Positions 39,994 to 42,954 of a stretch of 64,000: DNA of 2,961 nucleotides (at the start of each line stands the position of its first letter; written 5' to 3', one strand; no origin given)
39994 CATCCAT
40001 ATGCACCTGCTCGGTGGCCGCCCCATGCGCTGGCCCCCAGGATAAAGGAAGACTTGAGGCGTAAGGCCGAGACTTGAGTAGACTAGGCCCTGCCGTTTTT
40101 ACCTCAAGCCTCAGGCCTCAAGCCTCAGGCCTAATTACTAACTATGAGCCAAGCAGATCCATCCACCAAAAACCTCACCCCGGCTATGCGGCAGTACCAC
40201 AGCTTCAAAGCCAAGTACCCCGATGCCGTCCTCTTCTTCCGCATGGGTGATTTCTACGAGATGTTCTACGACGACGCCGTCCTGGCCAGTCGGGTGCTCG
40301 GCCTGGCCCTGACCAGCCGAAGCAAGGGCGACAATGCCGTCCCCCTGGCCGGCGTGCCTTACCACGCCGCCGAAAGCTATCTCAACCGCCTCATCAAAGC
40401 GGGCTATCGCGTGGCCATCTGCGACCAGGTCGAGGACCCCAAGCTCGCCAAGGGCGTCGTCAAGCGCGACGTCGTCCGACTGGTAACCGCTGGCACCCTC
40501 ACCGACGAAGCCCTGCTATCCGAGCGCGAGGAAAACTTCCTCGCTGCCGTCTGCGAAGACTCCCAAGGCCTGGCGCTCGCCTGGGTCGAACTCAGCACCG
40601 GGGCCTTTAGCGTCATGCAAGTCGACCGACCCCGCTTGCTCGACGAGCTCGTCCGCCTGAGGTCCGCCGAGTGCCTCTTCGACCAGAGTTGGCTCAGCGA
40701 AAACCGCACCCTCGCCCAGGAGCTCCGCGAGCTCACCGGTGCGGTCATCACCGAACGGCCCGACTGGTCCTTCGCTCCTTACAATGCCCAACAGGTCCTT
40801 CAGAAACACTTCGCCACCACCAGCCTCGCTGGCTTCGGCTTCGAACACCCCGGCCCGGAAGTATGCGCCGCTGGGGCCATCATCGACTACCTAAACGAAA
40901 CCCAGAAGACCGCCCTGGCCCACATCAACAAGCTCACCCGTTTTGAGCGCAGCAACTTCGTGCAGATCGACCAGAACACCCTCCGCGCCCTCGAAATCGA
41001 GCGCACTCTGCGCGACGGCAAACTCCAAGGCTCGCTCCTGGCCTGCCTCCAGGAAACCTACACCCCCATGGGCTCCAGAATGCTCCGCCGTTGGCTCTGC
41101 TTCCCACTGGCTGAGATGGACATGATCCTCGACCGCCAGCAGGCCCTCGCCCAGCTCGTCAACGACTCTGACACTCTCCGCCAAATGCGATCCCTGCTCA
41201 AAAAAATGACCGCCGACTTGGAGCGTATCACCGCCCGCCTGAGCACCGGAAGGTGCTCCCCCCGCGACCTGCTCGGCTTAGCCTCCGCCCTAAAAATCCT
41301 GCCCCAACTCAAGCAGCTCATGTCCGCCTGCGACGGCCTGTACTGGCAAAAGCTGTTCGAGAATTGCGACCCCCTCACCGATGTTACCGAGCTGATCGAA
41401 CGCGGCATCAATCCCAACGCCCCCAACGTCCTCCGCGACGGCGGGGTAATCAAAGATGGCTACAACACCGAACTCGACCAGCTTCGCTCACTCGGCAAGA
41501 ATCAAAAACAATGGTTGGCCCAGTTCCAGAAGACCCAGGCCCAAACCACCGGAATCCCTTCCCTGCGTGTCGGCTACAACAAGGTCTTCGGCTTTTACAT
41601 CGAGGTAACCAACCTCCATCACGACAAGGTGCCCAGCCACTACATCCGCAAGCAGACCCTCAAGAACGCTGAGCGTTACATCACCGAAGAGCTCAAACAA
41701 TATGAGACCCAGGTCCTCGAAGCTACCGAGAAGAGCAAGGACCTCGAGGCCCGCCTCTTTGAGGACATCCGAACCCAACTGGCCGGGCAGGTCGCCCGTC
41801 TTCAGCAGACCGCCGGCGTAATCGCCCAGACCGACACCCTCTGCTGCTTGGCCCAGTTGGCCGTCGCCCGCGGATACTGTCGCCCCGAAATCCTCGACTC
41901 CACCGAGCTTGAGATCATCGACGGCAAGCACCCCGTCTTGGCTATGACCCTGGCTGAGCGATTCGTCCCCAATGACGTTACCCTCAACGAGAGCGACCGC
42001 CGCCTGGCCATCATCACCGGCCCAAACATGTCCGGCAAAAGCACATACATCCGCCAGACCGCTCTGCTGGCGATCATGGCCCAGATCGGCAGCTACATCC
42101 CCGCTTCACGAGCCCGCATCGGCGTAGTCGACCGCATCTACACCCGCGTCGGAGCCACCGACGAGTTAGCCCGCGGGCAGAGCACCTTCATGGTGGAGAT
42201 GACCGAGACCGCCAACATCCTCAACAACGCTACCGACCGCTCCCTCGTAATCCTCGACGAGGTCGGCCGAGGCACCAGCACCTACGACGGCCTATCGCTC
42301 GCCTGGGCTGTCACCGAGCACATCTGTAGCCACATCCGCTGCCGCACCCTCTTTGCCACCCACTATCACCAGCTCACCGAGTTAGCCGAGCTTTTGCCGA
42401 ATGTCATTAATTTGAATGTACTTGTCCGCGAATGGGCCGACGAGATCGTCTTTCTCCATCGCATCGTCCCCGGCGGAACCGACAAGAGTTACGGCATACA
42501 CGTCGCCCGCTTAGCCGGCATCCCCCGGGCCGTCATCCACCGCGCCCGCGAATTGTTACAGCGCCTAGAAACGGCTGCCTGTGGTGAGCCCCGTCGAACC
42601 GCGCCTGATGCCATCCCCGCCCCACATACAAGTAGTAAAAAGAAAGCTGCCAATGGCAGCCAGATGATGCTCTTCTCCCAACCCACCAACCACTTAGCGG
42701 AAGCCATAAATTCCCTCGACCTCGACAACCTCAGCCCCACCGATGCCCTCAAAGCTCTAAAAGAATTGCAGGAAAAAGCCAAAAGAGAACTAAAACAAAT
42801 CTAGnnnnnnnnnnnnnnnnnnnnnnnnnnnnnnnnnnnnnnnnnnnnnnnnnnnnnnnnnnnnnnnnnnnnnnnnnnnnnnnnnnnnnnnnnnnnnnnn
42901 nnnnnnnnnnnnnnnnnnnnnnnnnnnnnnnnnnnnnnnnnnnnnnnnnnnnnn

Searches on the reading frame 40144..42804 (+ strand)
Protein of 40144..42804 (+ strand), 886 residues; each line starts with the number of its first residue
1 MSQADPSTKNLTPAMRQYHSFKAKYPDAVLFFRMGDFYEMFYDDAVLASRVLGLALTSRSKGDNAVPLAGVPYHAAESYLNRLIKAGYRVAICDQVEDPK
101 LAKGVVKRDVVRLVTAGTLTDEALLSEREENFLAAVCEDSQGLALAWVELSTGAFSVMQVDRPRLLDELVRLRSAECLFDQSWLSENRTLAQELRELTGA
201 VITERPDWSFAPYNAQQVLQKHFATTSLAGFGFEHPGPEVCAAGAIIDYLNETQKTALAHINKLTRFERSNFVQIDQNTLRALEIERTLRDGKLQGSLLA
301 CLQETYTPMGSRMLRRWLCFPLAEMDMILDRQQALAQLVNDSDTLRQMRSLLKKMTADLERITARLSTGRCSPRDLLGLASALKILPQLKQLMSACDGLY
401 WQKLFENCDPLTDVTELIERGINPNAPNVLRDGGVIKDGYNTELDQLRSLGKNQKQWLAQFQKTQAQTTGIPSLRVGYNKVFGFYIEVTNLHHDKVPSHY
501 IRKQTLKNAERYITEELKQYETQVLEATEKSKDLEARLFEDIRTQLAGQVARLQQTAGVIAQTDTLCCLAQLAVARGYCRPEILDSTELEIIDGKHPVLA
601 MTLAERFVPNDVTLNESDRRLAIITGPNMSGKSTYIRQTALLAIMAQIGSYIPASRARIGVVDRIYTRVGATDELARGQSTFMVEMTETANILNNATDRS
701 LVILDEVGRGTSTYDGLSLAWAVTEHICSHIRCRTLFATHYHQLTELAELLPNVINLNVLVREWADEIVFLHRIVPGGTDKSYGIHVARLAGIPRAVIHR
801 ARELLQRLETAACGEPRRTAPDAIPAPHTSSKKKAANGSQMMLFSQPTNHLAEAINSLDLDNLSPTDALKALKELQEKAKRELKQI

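Call 4: search_protein_families(library=pfam, proteins=[window:40144-42804:+], max_evalue=0.01)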
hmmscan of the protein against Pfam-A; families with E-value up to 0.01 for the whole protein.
window:40144-42804:+ (886 aa): 5 families
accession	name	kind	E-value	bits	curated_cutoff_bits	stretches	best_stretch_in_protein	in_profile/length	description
PF00488.27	MutS_V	-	3.4e-88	295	30.2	1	623-809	2-188/188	MutS domain V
PF05192.23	MutS_III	-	4.2e-46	158.2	34.1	1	278-570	1-194/194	MutS domain III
PF01624.25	MutS_I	-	3.2e-44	150.2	20.6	1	12-122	1-112/113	MutS domain I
PF05190.23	MutS_IV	-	2.7e-30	105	22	1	439-529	1-91/92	MutS family domain IV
PF05188.22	MutS_II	-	1.5e-28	100.3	25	1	131-261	1-132/133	MutS domain II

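Call 16: find_related_loci(query=window:40144-42801:+, collection=genome_contigs, flank=10000)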
Query window:40144-42801:+ (886 aa) in genome_contigs; peptide patterns used: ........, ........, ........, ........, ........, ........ (x = any residue, [..] = any of these).
600 stretches matched a pattern (row limit reached: there are more); 600 encode a relative of the query (tblastn E <= 1e-3); the best 80 are kept; 80 distinct loci.
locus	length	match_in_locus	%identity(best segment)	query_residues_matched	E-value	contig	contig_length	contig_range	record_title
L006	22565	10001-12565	55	18-878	0e+0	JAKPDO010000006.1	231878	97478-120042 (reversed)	MAG: Planctomycetota bacterium isolate JPMR_maxbin.066 k141_542160, whole genome shotgun sequence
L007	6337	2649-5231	52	12-882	0e+0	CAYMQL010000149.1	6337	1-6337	MAG TPA_asm: uncultured Planctomycetaceae bacterium isolate binchicken_co27_67 genome assembly, contig: NODE_21558_lengt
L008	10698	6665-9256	50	12-876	0e+0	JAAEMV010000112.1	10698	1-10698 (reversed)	MAG: Planctomycetaceae bacterium isolate Bse_15 BseG_CONTIG216544, whole genome shotgun sequence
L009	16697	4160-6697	50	12-868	0e+0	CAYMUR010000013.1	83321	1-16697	MAG TPA_asm: uncultured Pirellulaceae bacterium isolate SRP092902_co1_604 genome assembly, contig: NODE_207_length_83321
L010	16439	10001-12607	49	10-878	0e+0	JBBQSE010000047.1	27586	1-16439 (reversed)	MAG: Planctomycetales bacterium isolate Co_metawrap_1732 Cmw_1732_k141_9474832_length_27586_cov_10.0000, whole genome sh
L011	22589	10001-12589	49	7-877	0e+0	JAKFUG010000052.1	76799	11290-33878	MAG: Planctomycetaceae bacterium isolate D1_Bin_15 D1_0000292, whole genome shotgun sequence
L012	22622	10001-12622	47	7-882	0e+0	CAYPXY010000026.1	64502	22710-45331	MAG TPA_asm: uncultured Pirellulaceae bacterium isolate SRP344714_co1_177 genome assembly, contig: NODE_987_length_64502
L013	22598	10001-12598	46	12-881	0e+0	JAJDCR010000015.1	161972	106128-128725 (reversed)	MAG: Planctomycetota bacterium isolate OFTM357 OFTM357_14, whole genome shotgun sequence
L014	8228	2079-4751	48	10-880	0e+0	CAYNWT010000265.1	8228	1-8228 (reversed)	MAG TPA_asm: uncultured Planctomycetaceae bacterium isolate binchicken_co258_152 genome assembly, contig: NODE_6329_leng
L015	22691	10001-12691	47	4-885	0e+0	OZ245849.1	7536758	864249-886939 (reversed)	MAG: Bythopirellula sp. isolate a23da1fa-4258-4937-963d-949696e3e025 genome assembly, chromosome: 1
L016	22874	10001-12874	46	4-880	0e+0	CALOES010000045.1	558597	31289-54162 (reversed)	MAG: uncultured Planctomycetaceae bacterium isolate LOGT_bin.0190 genome assembly, contig: contig_10576, whole genome sh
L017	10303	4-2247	53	124-878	0e+0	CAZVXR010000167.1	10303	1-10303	MAG TPA_asm: uncultured Pirellulales bacterium isolate binchicken_co255_137 genome assembly, contig: k141_5672985, whole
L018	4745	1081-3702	46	9-883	0e+0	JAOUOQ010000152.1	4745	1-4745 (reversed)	MAG: Candidatus Aminicenantes bacterium isolate 8_1_Oct_SF_Bin20 8_1_Oct_SF_Bin20_scaffold_22504_c1, whole genome shotgu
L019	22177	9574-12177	49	6-878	0e+0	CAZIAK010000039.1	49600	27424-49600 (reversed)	MAG TPA_asm: uncultured Phycisphaerales bacterium isolate binchicken_co46_894 genome assembly, contig: NODE_1175_length_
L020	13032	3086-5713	46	11-877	0e+0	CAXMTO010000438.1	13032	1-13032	MAG: uncultured Myxococcota bacterium isolate 07C-BC-St07_bin.23.orig genome assembly, contig: k141_4206059, whole genom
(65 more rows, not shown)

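Call 63: find_homologous_proteins(query=window:40144-42801:+, max_evalue=1e-100)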
Query window:40144-42801:+ (886 aa): 7935 proteins with E <= 1e-100 among 8000 candidates; the best 120 are listed.
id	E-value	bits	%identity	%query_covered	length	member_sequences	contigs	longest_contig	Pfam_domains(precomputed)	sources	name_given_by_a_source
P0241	0.0e+0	1963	100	98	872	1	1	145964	PF01624.26,PF05192.24,PF05188.24,PF05190.24,PF00488.28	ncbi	-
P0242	0.0e+0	1682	85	100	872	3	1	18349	PF01624.26,PF05192.24,PF05188.24,PF05190.24,PF00488.28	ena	-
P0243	0.0e+0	1674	84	100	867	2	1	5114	PF01624.26,PF05192.24,PF05188.24,PF05190.24,PF00488.28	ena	-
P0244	0.0e+0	1554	79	99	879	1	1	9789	PF01624.26,PF05192.24,PF05188.24,PF05190.24,PF00488.28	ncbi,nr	ncbi:MAG: DNA mismatch repair protein MutS [Actinobacteria bacterium]|nr:DNA mismatch repair protein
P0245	0.0e+0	1541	79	99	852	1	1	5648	PF01624.26,PF05192.24,PF05188.24,PF05190.24,PF00488.28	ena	-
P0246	0.0e+0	1541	77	100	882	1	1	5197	PF01624.26,PF05192.24,PF05188.24,PF05190.24,PF00488.28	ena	-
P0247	0.0e+0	1519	76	99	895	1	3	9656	PF01624.26,PF05192.24,PF05188.24,PF05190.24,PF00488.28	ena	-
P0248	0.0e+0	1377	81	85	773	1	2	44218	PF01624.26,PF05192.24,PF05188.24,PF05190.24,PF00488.28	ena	-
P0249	0.0e+0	1104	57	98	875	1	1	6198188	PF01624.26,PF05192.24,PF05188.24,PF05190.24,PF00488.28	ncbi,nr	ncbi:MAG: DNA mismatch repair protein MutS [Phycisphaerales bacterium]|nr:MAG: DNA mismatch repair p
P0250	0.0e+0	1100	57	98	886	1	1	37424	PF01624.26,PF05192.24,PF05188.24,PF05190.24,PF00488.28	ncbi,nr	ncbi:MAG: DNA mismatch repair protein MutS [Sedimentisphaerales bacterium]|nr:DNA mismatch repair pr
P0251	0.0e+0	1092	56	98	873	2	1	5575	PF01624.26,PF05192.24,PF05188.24,PF05190.24,PF00488.28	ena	-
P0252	0.0e+0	1091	57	98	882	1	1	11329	PF01624.26,PF05192.24,PF05188.24,PF05190.24,PF00488.28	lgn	-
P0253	0.0e+0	1090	56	99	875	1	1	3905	PF01624.26,PF05192.24,PF05188.24,PF05190.24,PF00488.28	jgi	jgi:DNA mismatch repair protein MutS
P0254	0.0e+0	1089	56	98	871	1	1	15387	PF01624.26,PF05192.24,PF05188.24,PF05190.24,PF00488.28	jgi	jgi:DNA mismatch repair protein MutS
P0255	0.0e+0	1089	56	99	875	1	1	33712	PF01624.26,PF05192.24,PF05188.24,PF05190.24,PF00488.28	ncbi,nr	ncbi:MAG: DNA mismatch repair protein MutS [Sedimentisphaerales bacterium]|nr:DNA mismatch repair pr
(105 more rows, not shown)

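Call 68: find_encoding_contigs(protein=P0242, flank=8000, max_places=3)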
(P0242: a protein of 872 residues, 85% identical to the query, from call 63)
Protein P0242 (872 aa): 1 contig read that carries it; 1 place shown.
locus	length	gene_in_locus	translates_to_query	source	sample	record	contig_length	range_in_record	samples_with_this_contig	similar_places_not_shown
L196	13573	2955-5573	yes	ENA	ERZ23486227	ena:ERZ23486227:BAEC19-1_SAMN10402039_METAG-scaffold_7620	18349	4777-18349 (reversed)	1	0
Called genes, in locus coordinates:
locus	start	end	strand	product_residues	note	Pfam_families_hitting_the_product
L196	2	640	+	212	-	?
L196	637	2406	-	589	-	PF01019:G_glu_transpept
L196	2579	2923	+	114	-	PF11969:DcpS_C, PF01230:HIT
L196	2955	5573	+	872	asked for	PF01624:MutS_I, PF05188:MutS_II, PF05192:MutS_III, PF05190:MutS_IV, PF00488:MutS_V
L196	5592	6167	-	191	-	PF20385:DUF6680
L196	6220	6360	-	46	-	-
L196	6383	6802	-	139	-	-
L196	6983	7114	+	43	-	-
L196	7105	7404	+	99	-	PF01588:tRNA_bind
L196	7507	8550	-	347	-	-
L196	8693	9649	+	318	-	PF01381:HTH_3 (weak), PF00717:Peptidase_S24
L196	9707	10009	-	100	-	-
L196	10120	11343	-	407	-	-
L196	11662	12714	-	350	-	PF02492:cobW (weak), PF03205:MobB, PF12804:NTP_transf_3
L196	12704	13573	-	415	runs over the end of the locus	PF16983:MFS_MOT1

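Call 69: find_encoding_contigs(protein=P0244, flank=8000, max_places=3)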
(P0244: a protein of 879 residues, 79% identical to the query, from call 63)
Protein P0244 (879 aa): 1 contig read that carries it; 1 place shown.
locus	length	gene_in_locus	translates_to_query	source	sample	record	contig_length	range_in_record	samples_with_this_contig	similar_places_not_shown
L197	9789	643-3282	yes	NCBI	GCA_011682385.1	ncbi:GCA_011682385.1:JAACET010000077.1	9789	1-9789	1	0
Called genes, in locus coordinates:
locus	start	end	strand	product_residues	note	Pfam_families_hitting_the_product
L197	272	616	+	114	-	PF11969:DcpS_C, PF01230:HIT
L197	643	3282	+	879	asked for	PF01624:MutS_I, PF05188:MutS_II, PF05192:MutS_III, PF05190:MutS_IV, PF00488:MutS_V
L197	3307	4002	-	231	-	PF06790:UPF0259, PF25231:DUF7847 (weak)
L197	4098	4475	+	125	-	PF01588:tRNA_bind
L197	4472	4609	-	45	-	-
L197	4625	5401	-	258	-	PF23023:Anti-Pycsar_Apyc1, PF00753:Lactamase_B, PF12706:Lactamase_B_2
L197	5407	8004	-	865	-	PF01751:Toprim, PF01131:Topoisom_bac, PF01396:Zn_ribbon_Top1, PF13408:Zn_ribbon_recom (faint), PF01396:Zn_ribbon_Top1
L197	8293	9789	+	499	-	?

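Call 70: find_encoding_contigs(protein=P0248, flank=8000, max_places=2)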
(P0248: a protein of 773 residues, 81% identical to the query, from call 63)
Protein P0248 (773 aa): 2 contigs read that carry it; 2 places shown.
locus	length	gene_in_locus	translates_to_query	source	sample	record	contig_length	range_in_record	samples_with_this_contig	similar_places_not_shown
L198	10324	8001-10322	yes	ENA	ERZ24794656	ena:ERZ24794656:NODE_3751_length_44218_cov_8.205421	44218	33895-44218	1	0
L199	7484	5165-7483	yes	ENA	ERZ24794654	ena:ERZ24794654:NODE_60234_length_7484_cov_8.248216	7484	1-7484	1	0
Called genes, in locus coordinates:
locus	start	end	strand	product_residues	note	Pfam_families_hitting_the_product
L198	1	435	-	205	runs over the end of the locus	PF01467:CTP_transf_like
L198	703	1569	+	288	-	-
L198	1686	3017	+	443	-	PF00069:Pkinase, PF01636:APH (faint), PF07714:PK_Tyr_Ser-Thr, PF03109:ABC1 (weak), PF14531:Kinase-like (weak), PF17667:Pkinase_fungal (weak)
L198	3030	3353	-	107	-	PF00166:Cpn10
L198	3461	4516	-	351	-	PF00217:ATP-gua_Ptrans, PF27454:McsB_C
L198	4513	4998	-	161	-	PF24734:DUF7685 (weak), PF02151:UVR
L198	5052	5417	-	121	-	PF01242:PTPS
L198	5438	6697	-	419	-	PF05221:AdoHcyase, PF02826:2-Hacid_dh_C, PF00670:AdoHcyase_NAD, PF07991:KARI_N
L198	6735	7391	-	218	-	PF00697:PRAI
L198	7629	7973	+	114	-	PF11969:DcpS_C, PF01230:HIT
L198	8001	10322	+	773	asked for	PF01624:MutS_I, PF05188:MutS_II, PF05192:MutS_III, PF05190:MutS_IV, PF00488:MutS_V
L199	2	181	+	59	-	?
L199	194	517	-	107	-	PF00166:Cpn10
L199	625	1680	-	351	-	PF00217:ATP-gua_Ptrans, PF27454:McsB_C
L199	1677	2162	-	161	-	PF24734:DUF7685 (weak), PF02151:UVR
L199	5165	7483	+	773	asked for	PF01624:MutS_I, PF05188:MutS_II, PF05192:MutS_III, PF05190:MutS_IV, PF00488:MutS_V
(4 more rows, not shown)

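Call 71: find_encoding_contigs(protein=P0247, flank=8000, max_places=2)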
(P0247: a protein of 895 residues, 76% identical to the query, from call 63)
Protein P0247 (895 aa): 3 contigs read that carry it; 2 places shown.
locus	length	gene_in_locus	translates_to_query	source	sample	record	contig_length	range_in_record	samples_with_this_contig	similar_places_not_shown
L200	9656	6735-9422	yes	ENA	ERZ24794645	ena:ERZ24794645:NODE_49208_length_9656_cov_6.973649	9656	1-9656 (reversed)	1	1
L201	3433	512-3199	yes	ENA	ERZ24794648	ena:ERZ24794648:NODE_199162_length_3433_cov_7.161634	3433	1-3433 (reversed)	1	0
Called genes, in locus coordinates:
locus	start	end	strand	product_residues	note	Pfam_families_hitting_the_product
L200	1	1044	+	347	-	?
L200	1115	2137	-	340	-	PF09587:PGA_cap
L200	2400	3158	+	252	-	PF01168:Ala_racemase_N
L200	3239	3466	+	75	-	-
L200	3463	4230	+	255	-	-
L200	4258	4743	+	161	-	PF02861:Clp_N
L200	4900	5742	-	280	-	PF13768:VWA_3, PF00092:VWA (weak), PF13519:VWA_2 (weak)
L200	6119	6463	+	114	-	PF11969:DcpS_C, PF01230:HIT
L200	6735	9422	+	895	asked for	PF01624:MutS_I, PF05188:MutS_II, PF05192:MutS_III, PF05190:MutS_IV, PF00488:MutS_V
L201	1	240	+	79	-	?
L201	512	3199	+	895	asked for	PF01624:MutS_I, PF05188:MutS_II, PF05192:MutS_III, PF05190:MutS_IV, PF00488:MutS_V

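Call 72: find_encoding_contigs(protein=P0243, flank=8000, max_places=2)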
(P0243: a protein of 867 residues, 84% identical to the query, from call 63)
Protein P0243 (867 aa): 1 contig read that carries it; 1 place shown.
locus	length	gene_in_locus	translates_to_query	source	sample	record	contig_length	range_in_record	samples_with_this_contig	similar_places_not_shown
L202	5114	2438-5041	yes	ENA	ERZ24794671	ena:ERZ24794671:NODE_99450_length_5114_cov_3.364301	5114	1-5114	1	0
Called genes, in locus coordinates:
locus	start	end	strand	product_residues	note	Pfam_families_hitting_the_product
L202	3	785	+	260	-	?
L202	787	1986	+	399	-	PF01960:ArgJ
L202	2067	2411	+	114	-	PF11969:DcpS_C, PF01230:HIT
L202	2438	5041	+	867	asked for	PF01624:MutS_I, PF05188:MutS_II, PF05192:MutS_III, PF05190:MutS_IV, PF00488:MutS_V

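Call 87: search_protein_families(library=padloc, proteins=[L196:5592-6167:-, L196:6383-6802:-], max_evalue=0.001)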
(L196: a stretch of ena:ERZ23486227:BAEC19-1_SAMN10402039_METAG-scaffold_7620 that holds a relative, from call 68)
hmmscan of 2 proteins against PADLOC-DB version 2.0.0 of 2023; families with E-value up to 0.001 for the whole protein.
L196:5592-6167:- (191 aa): 0 families

L196:6383-6802:- (139 aa): 0 families
